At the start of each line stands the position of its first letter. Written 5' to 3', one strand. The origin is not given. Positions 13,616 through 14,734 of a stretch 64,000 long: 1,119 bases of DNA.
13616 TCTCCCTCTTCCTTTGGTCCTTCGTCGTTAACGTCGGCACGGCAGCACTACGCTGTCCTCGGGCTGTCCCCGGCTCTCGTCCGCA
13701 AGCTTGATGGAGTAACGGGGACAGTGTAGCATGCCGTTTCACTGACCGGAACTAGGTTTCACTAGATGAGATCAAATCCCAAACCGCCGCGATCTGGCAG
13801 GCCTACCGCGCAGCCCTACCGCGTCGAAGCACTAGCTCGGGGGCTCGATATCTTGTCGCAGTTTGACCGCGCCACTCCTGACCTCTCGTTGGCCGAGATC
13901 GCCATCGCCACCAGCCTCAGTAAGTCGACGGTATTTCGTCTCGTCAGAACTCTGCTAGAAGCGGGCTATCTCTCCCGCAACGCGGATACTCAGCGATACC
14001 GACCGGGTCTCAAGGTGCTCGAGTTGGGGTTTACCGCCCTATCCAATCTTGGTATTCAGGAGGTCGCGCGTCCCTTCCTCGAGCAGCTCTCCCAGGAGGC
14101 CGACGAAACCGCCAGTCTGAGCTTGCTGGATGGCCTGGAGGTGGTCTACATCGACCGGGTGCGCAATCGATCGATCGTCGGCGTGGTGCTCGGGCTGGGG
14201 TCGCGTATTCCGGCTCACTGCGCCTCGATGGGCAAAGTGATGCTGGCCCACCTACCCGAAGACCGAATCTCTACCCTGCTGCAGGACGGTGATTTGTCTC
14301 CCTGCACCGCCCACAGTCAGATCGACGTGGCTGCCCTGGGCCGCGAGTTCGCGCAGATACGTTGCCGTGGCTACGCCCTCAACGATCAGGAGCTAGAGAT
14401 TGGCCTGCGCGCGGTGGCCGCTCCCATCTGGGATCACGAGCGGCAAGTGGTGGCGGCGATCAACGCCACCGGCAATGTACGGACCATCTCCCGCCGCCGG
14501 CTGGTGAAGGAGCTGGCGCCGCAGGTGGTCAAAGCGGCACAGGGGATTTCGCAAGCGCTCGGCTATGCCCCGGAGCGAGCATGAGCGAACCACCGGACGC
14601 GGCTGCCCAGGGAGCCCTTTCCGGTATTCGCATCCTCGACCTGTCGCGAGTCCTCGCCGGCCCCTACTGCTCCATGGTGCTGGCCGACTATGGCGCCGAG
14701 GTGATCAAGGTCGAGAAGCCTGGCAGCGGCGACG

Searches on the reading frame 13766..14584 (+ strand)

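Call 52: search_protein_families(library=pfam, proteins=[window:13766-14584:+], max_evalue=0.0001)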
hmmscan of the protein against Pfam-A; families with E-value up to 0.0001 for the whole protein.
window:13766-14584:+ (272 aa): 5 families
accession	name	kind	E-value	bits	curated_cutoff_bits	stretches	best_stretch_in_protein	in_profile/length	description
PF01614.24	IclR_C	-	1.7e-44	151.8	24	1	90-262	2-173/174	Bacterial transcriptional regulator IclR C-terminal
PF09339.16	HTH_IclR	-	9.5e-16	57.8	22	1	22-72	1-51/52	IclR helix-turn-helix domain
PF01047.28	MarR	-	3e-06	27.5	24.6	1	37-75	15-53/59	MarR family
PF12802.13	MarR_2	-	9.8e-06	26.1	27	1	28-73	9-54/61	MarR family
PF13412.12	HTH_24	-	3.2e-05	23.9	21.9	1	28-69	7-47/48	Winged helix-turn-helix DNA-binding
